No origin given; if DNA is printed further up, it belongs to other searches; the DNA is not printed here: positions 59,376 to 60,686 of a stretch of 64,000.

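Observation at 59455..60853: Pentahaem c-type cytochrome inserted between rpoD and rpsU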

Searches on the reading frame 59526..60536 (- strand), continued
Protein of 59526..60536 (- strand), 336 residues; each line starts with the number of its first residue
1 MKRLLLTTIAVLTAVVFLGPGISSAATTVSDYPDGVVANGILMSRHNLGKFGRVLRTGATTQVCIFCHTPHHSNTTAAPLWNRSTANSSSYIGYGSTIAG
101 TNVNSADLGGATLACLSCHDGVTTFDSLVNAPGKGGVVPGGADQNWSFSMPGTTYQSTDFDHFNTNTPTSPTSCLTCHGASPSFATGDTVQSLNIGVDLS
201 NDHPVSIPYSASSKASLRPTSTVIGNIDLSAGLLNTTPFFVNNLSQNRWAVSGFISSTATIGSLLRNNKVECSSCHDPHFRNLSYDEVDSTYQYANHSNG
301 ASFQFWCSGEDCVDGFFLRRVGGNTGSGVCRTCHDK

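Call 30: search_solved_structures(query=A1, max_evalue=1, show_alignments=2)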
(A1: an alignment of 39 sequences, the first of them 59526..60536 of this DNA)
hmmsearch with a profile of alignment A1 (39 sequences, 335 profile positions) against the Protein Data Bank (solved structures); distinct sequences matched with E-value up to 1: 5.
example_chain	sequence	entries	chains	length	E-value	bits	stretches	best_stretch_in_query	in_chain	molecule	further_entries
7tfs_A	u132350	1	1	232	2.1e-21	79.6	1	33-141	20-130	Cytochrome c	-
9yuq_N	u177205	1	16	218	1.8e-16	63.4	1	37-137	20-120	Putative multiheme cytochrome c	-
8y12_A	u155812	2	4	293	0.0068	18.8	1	79-139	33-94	Oxidoreductase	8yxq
8yxy_A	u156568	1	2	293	0.05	15.9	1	79-140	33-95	Oxidoreductase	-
8yvh_A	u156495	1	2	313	0.055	15.8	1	79-140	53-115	Oxidoreductase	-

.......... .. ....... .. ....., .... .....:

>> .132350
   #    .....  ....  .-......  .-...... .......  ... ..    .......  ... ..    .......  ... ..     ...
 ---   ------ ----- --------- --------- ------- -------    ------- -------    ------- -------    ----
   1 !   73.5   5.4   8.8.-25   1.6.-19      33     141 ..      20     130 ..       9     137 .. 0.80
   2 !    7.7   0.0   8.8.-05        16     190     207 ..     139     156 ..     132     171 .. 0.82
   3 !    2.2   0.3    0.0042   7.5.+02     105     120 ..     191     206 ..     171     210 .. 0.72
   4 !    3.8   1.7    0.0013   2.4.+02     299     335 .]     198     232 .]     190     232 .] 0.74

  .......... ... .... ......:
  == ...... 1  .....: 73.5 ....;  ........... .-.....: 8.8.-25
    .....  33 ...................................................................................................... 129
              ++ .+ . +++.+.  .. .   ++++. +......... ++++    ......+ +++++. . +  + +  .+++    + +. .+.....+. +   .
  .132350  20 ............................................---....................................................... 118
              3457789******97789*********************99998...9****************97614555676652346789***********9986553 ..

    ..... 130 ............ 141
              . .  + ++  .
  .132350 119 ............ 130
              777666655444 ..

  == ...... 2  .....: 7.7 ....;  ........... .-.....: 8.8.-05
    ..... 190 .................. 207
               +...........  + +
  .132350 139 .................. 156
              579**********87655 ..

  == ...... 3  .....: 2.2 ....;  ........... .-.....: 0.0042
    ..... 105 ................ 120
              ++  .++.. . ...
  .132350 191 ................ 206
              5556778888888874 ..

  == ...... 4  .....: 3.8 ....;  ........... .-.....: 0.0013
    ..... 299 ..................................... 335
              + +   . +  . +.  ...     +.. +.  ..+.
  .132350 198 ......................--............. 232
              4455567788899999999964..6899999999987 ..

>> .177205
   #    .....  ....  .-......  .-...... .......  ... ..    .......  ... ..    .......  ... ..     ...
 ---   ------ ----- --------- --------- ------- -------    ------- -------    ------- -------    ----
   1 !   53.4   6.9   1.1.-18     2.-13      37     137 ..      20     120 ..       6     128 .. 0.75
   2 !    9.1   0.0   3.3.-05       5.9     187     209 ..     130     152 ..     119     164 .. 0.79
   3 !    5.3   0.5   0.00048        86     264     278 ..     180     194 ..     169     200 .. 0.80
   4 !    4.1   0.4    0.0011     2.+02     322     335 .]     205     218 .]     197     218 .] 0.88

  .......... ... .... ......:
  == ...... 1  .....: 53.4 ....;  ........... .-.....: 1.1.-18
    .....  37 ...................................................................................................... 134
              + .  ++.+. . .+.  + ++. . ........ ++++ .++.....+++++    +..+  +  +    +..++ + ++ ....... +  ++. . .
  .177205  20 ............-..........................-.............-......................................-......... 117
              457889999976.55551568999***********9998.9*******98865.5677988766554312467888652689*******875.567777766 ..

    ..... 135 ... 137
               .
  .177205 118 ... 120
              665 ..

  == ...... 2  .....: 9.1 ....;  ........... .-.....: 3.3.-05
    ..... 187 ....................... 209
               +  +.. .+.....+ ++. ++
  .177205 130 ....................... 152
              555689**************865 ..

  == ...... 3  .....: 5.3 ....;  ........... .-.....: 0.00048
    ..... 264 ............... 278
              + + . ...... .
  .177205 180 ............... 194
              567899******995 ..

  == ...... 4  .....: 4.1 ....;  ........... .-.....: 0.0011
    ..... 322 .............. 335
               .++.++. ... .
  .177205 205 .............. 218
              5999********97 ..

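Call 35: find_related_loci(query=A1, collection=metagenome_contigs, flank=4000)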
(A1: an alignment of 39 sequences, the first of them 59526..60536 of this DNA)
Query A1 (336 aa) in metagenome_contigs; peptide patterns used: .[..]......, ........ (x = any residue, [..] = any of these).
600 stretches matched a pattern (row limit reached: there are more); 517 encode a relative of the query (tblastn E <= 1e-3); the best 80 are kept; 80 distinct loci.
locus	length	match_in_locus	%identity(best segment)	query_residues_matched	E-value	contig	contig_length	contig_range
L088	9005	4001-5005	53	1-336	4e-106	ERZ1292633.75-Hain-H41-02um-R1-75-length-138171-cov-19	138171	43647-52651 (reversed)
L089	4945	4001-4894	49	1-336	6e-93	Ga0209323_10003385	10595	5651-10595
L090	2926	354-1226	51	1-336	9e-93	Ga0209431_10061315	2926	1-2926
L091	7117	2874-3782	50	1-336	1e-87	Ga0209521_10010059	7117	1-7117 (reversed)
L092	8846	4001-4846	48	22-336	1e-84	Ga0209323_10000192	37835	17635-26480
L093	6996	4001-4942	46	1-336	1e-79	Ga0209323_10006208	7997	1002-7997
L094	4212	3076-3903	49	29-336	6e-79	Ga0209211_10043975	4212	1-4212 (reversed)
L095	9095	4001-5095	40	2-336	1e-75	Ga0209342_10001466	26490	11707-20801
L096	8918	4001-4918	43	1-336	2e-73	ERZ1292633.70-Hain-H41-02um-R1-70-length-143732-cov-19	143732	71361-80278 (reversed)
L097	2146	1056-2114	38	1-336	5e-66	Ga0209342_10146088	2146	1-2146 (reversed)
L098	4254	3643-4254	48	26-255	3e-49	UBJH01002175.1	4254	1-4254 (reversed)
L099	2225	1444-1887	50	6-151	6e-41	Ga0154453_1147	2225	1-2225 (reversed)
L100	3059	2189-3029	53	1-255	4e-37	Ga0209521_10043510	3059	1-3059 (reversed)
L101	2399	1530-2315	34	2-336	1e-35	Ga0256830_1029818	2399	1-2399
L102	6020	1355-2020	34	33-336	5e-33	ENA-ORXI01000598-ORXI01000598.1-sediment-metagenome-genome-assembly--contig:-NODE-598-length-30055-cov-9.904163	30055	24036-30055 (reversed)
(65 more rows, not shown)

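Call 49: find_encoding_contigs(protein=P0068, flank=10000, max_places=1)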
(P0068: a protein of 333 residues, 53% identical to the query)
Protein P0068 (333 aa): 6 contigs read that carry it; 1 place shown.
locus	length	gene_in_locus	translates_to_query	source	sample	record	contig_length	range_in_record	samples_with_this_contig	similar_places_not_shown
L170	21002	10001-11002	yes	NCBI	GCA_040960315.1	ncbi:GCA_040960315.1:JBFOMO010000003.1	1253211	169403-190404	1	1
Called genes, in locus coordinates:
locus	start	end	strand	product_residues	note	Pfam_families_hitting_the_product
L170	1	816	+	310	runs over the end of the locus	PF02775:TPP_enzyme_C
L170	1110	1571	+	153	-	PF03259:Robl_LC7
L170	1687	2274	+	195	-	PF00025:Arf (weak)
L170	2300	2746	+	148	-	PF09424:YqeY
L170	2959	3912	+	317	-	PF01784:DUF34_NIF3 (faint)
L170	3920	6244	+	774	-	PF00488:MutS_V, PF20297:MSSS (weak), PF01713:Smr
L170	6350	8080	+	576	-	PF01807:Zn_ribbon_DnaG, PF08275:DNAG_N, PF01751:Toprim, PF13362:Toprim_3 (weak), PF13662:Toprim_4, PF13155:Toprim_2, PF10410:DnaB_bind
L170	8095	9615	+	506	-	PF00140:Sigma70_r1_2, PF04542:Sigma70_r2, PF04539:Sigma70_r3, PF04545:Sigma70_r4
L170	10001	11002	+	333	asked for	PF14522:Cytochrome_C7 (faint), PF09699:Paired_CXXCH_1 (faint)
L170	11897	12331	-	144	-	-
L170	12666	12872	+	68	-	PF01165:Ribosomal_S21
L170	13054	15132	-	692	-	PF16177:ACAS_N, PF00501:AMP-binding, PF13193:AMP-binding_C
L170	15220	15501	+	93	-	-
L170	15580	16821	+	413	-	PF01409:tRNA-synt_2d (faint), PF13393:tRNA-synt_His, PF00587:tRNA-synt_2b, PF03129:HGTP_anticodon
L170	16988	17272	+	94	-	-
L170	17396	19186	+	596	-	PF05157:MshEN, PF00437:T2SSE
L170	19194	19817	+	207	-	PF01926:MMR_HSR1, PF02421:FeoB_N, PF03193:RsgA_GTPase (weak)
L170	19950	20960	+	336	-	PF00515:TPR_1 (faint), PF07719:TPR_2 (faint), PF13181:TPR_8 (faint), PF13424:TPR_12 (faint), PF13432:TPR_16 (weak), PF13525:YfiO (weak), PF14559:TPR_19 (weak), PF13174:TPR_6 (weak), +1 more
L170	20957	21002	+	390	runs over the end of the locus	PF01476:LysM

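Call 50: find_encoding_contigs(protein=P0034, flank=10000, max_places=1)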
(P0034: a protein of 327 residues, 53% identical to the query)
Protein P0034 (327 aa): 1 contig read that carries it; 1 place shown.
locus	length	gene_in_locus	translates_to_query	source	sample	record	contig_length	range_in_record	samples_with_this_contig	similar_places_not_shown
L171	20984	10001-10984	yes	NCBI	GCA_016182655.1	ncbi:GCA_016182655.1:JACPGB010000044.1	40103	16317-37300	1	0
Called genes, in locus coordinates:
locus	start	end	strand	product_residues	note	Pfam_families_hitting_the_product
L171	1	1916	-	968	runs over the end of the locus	PF04773:FecR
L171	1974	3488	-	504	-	PF13424:TPR_12 (faint), PF21545:T7SS_EccA1_N (faint), PF00515:TPR_1 (faint), PF07719:TPR_2 (faint), PF09976:TPR_21 (weak), PF12895:ANAPC3 (weak), PF14559:TPR_19 (weak), PF13432:TPR_16 (weak), +6 more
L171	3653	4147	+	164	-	PF04308:RNaseH_like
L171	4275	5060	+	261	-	PF11249:DUF3047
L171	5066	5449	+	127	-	PF01613:Flavin_Reduct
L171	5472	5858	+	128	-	PF08332:CaMKII_AD (weak), PF13577:SnoaL_4, PF13474:SnoaL_3, PF14534:DUF4440, PF12680:SnoaL_2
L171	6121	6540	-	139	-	PF01797:Y1_Tnp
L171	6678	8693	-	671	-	PF22745:Nlig-Ia, PF01653:DNA_ligase_aden, PF03120:OB_DNA_ligase, PF03119:DNA_ligase_ZBD (weak), PF12826:HHH_2, PF14520:HHH_5 (weak), PF00533:BRCT, PF12738:PTCB-BRCT (weak)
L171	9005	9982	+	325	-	PF09699:Paired_CXXCH_1 (faint)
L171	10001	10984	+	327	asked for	PF14522:Cytochrome_C7 (faint), PF09699:Paired_CXXCH_1 (faint)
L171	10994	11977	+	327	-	PF09699:Paired_CXXCH_1 (faint)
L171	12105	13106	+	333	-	PF09699:Paired_CXXCH_1 (faint), PF14522:Cytochrome_C7 (faint)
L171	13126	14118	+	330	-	PF14522:Cytochrome_C7 (faint), PF09699:Paired_CXXCH_1 (faint)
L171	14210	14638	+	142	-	PF00572:Ribosomal_L13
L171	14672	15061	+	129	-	PF00380:Ribosomal_S9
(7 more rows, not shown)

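Call 59: search_protein_families(library=pfam, proteins=[L016:7346-8341:+, L019:5709-6746:+, L016:8393-8842:+, L016:8871-9863:+, L019:4884-5513:+, L016:9879-11447:+, L022:3431-4294:+, L022:505-2613:+, L016:4302-5423:-, L170:11897-12331:-], max_evalue=0.001)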
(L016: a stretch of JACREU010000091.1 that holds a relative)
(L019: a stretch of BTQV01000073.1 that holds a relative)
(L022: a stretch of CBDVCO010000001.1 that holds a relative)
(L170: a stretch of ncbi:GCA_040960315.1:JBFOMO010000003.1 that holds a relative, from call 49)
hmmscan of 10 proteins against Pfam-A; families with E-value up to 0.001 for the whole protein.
L016:7346-8341:+ (331 aa): 6 families
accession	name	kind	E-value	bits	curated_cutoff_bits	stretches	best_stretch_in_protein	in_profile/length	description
PF00639.27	Rotamase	-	8.5e-21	75.2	21.7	1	188-280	2-96/97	PPIC-type PPIASE domain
PF13616.12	Rotamase_3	-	9.4e-21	75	22.5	1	175-279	8-112/116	PPIC-type PPIASE domain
PF13145.12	Rotamase_2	-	5.2e-18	66.4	27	1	161-292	1-118/121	PPIC-type PPIASE domain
PF13624.11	SurA_N_3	-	1.3e-11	45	27.2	1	11-145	22-161/162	SurA-like N-terminal domain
PF13623.11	SurA_N_2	-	9.7e-07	29.2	28.5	1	9-92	18-107/145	SurA-like N-terminal domain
PF09312.16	SurA_N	-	0.00054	20.6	30.8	1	31-145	4-117/118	SurA N-terminal domain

L019:5709-6746:+ (345 aa): 10 families
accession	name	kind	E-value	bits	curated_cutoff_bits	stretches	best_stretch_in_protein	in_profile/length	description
PF01436.27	NHL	-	7.2e-35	117.7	20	2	208-235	1-28/28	NHL repeat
PF17170.10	DUF5128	-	6.7e-23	81.8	22.9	2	204-273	39-108/321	6-bladed beta-propeller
PF08450.18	SGL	-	3.3e-19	69.9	26.3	1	159-243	133-218/246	SMP-30/Gluconolactonase/LRE-like region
PF25021.1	TEN_NHL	-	1.1e-17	64.5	27.1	0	114-185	28-97/357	Teneurin NHL domain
PF06739.17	SBBP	-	5.9e-14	52.2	20.5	0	210-225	14-29/38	Beta-propeller repeat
PF01731.26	Arylesterase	-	4.1e-08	33.7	21.3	0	302-330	53-82/86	Arylesterase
PF22701.2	Mala_s_1-like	-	2e-07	31.4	27.5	0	77-201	45-169/195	Mal s 1 allergenic protein-like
PF06977.17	SdiA-regulated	-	3.7e-06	26.8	21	0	164-272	123-239/249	SdiA-regulated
PF24684.1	Vgb_lyase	-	7.1e-05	22.2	50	1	118-321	98-283/290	Virginiamycin B lyase family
PF15869.11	TolB_like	-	0.00015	21.7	29.2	0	170-236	27-93/296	TolB-like 6-blade propeller-like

L016:8393-8842:+ (149 aa): 2 families
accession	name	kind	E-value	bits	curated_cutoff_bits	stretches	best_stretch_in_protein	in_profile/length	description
PF13442.11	Cytochrome_CBB3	-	4.8e-11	43.3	27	1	48-137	2-68/68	Cytochrome C oxidase, cbb3-type, subunit III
PF00034.26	Cytochrom_C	-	5.8e-10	40.8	21.3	1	50-140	2-89/90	Cytochrome c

L016:8871-9863:+ (330 aa): 1 family
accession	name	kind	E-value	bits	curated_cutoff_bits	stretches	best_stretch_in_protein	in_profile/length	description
PF03781.23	FGE-sulfatase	-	8.4e-59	199.7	23.3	1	106-326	3-254/255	Sulfatase-modifying factor enzyme 1-like domain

L019:4884-5513:+ (209 aa): 2 families
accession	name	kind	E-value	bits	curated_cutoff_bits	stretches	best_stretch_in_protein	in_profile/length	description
PF14522.11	Cytochrome_C7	-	9.3e-13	48.3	24.8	1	133-195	1-66/67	Cytochrome c7 and related cytochrome c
PF02085.21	Cytochrom_CIII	-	0.00063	20.5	22.9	0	127-180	15-55/101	Class III cytochrome C family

L016:9879-11447:+ (522 aa): 1 family
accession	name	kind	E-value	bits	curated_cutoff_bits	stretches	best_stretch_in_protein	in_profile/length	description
PF01564.23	Spermine_synth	-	1.4e-09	38.2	22.9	1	279-433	4-162/186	Spermine/spermidine synthase domain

L022:3431-4294:+ (287 aa): 18 families
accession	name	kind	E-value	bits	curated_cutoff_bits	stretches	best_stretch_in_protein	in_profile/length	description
PF14559.12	TPR_19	-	1.8e-21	76.7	25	3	74-127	3-56/68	Tetratricopeptide repeat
PF00515.34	TPR_1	-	1.4e-20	72.6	27.8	1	200-230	3-33/34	Tetratricopeptide repeat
PF07719.23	TPR_2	-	1.3e-19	69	27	1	199-231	2-34/34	Tetratricopeptide repeat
PF13181.12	TPR_8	-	4.3e-17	61.2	25.7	1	203-230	6-33/34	Tetratricopeptide repeat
PF13431.12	TPR_17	-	1.3e-15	56.7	24.4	1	220-252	1-33/34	Tetratricopeptide repeat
PF13428.12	TPR_14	-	3.2e-15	55.5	23.5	0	203-239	6-42/44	Tetratricopeptide repeat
PF13371.12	TPR_9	-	1.4e-14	54.2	35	1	204-279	1-71/73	Tetratricopeptide repeat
PF13176.12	TPR_7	-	3.4e-13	49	27.9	1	200-231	1-34/36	Tetratricopeptide repeat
PF13414.12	TPR_11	-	5e-13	48.9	26.8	2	205-246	1-42/42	TPR repeat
PF13424.12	TPR_12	-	2.8e-11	43.9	30.1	1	202-255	7-68/77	Tetratricopeptide repeat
PF13432.12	TPR_16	-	4.6e-11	43.4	32.7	1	168-232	1-65/65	Tetratricopeptide repeat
PF23914.1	TPR_CcmH_CycH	-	3.9e-09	37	42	1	117-229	37-152/158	Cytochrome c-type biogenesis protein H TPR domain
PF13174.12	TPR_6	-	1.7e-08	35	26.3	0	234-260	2-28/33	Tetratricopeptide repeat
PF12895.13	ANAPC3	-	2.7e-08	34.4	27.2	0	198-254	23-78/82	Anaphase-promoting complex, cyclosome, subunit 3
PF14561.12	TPR_20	-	5.9e-06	27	25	0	82-115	8-41/90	Tetratricopeptide repeat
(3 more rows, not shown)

L022:505-2613:+ (702 aa): 23 families
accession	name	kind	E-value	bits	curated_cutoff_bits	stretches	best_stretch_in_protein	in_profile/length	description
PF07719.23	TPR_2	-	1.1e-47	156.6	27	5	445-473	6-34/34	Tetratricopeptide repeat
PF00515.34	TPR_1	-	2.8e-43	144.5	27.8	4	645-676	2-33/34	Tetratricopeptide repeat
PF13431.12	TPR_17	-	6.2e-40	132.6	24.4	2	530-561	1-32/34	Tetratricopeptide repeat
PF13414.12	TPR_11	-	5.8e-38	128.8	26.8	3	448-481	2-35/42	TPR repeat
PF13432.12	TPR_16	-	6.4e-36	122.8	32.7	5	614-678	1-65/65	Tetratricopeptide repeat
PF13181.12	TPR_8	-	8.4e-34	113.3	25.7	3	644-676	1-33/34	Tetratricopeptide repeat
PF13424.12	TPR_12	-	4.6e-31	107.3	30.1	4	441-503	4-74/77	Tetratricopeptide repeat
PF14559.12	TPR_19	-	1.6e-25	89.6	25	3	416-474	1-59/68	Tetratricopeptide repeat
PF13176.12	TPR_7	-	3.8e-23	80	27.9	0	444-473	3-32/36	Tetratricopeptide repeat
PF13428.12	TPR_14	-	1.8e-22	78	23.5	1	446-478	7-39/44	Tetratricopeptide repeat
PF13374.12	TPR_10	-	3e-19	68.8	27.5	2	442-469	4-31/42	Tetratricopeptide repeat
PF13371.12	TPR_9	-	8.5e-18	64.6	35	1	625-679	10-64/73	Tetratricopeptide repeat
PF23914.1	TPR_CcmH_CycH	-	4.8e-13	49.7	42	2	471-575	47-154/158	Cytochrome c-type biogenesis protein H TPR domain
PF13174.12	TPR_6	-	6.4e-13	48.9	26.3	0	650-677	6-33/33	Tetratricopeptide repeat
PF03704.23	BTAD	-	1.6e-10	42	22.1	1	407-468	63-124/146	Bacterial transcriptional activator domain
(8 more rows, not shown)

L016:4302-5423:- (373 aa): 0 families

L170:11897-12331:- (144 aa): 0 families

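Call 63: search_protein_representatives(alignment_id=A1)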
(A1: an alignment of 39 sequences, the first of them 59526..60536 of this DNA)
Query: 39 sequences, 335 profile positions. Proteins with E-value up to 0.001 (for the whole library): 4027; up to 1e-10: 2325; up to 1e-30: 111. The best 150 are listed.
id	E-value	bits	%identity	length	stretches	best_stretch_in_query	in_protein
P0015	1.2e-150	517.7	-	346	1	1-335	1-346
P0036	2.0e-150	516.9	-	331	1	1-335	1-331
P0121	6.5e-122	423.2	-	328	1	3-334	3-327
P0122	8.8e-118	409.6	-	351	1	2-335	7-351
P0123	1.3e-110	386.0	-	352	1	3-335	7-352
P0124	3.3e-99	348.6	-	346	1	1-335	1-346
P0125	1.1e-96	340.2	-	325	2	3-149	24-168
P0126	1.8e-91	323.2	-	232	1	99-335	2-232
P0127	8.6e-90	317.6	-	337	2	26-149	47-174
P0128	1.1e-89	317.3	-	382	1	1-335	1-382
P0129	5.3e-89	315.0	-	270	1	53-335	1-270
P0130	2.7e-88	312.7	-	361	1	2-335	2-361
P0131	1.2e-87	310.6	-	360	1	24-335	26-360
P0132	1.1e-86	307.5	-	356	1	2-335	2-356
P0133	2.0e-84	300.0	-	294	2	190-335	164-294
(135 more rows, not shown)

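Call 69: list_cluster_members(proteins=[P0001, P0004, P0068, P0008])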
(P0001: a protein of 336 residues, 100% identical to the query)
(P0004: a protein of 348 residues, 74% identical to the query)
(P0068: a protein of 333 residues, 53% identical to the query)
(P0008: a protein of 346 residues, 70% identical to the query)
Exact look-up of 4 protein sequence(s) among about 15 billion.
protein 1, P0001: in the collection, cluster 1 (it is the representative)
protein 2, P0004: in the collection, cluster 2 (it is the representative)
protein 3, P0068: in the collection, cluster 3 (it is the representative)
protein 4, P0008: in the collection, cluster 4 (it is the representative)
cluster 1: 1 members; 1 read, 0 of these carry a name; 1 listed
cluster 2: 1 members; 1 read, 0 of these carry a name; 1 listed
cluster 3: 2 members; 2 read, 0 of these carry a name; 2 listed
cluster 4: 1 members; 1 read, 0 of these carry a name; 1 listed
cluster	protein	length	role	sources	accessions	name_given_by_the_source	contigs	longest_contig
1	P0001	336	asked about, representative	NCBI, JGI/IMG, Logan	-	-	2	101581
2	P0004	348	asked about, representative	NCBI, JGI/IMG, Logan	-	-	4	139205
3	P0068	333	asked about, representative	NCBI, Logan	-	-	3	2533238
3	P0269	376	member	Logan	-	-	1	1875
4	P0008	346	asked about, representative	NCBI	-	-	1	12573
